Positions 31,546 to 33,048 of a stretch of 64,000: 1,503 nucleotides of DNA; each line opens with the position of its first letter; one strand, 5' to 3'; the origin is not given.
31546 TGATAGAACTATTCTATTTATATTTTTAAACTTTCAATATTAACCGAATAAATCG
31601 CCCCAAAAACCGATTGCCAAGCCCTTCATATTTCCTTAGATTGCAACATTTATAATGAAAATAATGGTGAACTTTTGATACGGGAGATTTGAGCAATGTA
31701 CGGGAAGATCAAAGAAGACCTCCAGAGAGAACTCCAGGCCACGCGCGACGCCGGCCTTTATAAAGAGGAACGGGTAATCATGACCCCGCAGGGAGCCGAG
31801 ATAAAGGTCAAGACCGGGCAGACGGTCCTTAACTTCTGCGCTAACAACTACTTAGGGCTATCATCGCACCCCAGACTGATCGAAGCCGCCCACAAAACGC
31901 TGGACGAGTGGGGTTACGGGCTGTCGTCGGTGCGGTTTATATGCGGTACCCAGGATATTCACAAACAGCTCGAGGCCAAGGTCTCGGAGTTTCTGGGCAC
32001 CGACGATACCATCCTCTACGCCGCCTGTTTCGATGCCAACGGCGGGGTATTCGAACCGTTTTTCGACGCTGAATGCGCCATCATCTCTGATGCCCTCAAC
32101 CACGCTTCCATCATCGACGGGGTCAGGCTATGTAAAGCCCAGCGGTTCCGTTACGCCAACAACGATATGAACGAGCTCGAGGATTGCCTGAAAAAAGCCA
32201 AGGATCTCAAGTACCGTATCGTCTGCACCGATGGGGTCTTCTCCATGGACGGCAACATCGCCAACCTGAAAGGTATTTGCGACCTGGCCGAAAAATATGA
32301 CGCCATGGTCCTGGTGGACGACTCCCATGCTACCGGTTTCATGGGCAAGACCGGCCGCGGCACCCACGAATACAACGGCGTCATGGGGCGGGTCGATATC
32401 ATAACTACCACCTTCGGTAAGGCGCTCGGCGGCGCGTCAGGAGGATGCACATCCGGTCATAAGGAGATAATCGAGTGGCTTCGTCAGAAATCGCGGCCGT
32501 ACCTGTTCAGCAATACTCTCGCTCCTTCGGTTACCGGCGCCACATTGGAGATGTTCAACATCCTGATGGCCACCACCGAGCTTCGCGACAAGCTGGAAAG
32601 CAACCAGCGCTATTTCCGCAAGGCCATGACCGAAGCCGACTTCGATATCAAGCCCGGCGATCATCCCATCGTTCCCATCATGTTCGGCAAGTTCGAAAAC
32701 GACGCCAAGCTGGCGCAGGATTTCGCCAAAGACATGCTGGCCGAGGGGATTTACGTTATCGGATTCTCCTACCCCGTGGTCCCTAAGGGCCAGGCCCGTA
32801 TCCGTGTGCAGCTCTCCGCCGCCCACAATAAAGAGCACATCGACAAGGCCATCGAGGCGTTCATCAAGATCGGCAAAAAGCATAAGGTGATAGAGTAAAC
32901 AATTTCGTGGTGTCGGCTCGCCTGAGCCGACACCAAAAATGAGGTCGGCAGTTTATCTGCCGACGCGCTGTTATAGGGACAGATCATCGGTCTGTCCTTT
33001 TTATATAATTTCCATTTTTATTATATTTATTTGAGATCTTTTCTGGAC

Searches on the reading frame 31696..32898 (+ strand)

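Call 3: search_protein_families(library=pfam, proteins=[window:31696-32898:+])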
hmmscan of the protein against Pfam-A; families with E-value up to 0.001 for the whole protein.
window:31696-32898:+ (400 aa): 1 family
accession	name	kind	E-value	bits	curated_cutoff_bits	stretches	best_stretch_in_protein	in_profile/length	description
PF00155.27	Aminotran_1_2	-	1.4e-62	212.5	19.7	1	43-389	2-361/361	Aminotransferase class I and II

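Call 4: search_protein_families(library=ncbifam, proteins=[window:31696-32898:+])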
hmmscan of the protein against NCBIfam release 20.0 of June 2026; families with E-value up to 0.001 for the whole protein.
window:31696-32898:+ (400 aa): 15 families
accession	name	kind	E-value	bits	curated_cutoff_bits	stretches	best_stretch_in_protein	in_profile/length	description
TIGR01822.1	2am3keto_CoA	equivalog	4.1e-198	658.1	493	1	6-399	2-393/393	glycine C-acetyltransferase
NF005394.0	PRK06939.1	equivalog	5.1e-192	637.9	460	1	2-399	2-397/397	glycine C-acetyltransferase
TIGR01825.1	gly_Cac_T_rel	subfamily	1.2e-123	412.7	535.4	1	9-399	1-385/385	BioF/Kbl family PLP-dependent acyltransferase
TIGR00858.1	bioF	equivalog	3.7e-107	358.2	426.45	1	26-389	6-364/365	8-amino-7-oxononanoate synthase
NF047600.1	SerpalmtaseCFB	equivalog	8e-96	321.1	640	1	11-396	13-392/395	serine palmitoyltransferase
NF047599.1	SerpalmtaseBetaP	equivalog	9.7e-82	274.7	500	1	37-395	38-392/394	serine palmitoyltransferase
TIGR01821.1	5aminolev_synth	equivalog_domain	3.2e-80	270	338.55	1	34-395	36-396/402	5-aminolevulinate synthase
NF047603.1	SerpalmtaseAlphaP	equivalog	1.8e-66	224.5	670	1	36-398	39-398/399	serine palmitoyltransferase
NF005526.0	PRK07179.1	equivalog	5e-53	180.1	428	1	40-396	52-399/407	alpha-hydroxyketone-type quorum-sensing autoinducer synthase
NF005697.0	PRK07505.1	subfamily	1.4e-49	168.8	342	1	28-395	34-401/405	hypothetical protein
NF004608.1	PRK05937.1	equivalog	4.9e-28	98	399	1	43-314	3-282/366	8-amino-7-oxononanoate synthase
NF000586.1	PRK00011.1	subfamily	4.7e-07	28.9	335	1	151-318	134-297/404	serine hydroxymethyltransferase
TIGR03576.1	pyridox_MJ0158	hypoth_equivalog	2.4e-06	26.9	304.45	1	133-320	105-279/346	TIGR03576 family pyridoxal phosphate-dependent enzyme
TIGR00713.1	hemL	equivalog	2.1e-05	23.4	527.3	1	155-392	179-419/423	glutamate-1-semialdehyde 2,1-aminomutase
TIGR01141.1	hisC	equivalog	0.00027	20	276.55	1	183-354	154-315/349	histidinol-phosphate transaminase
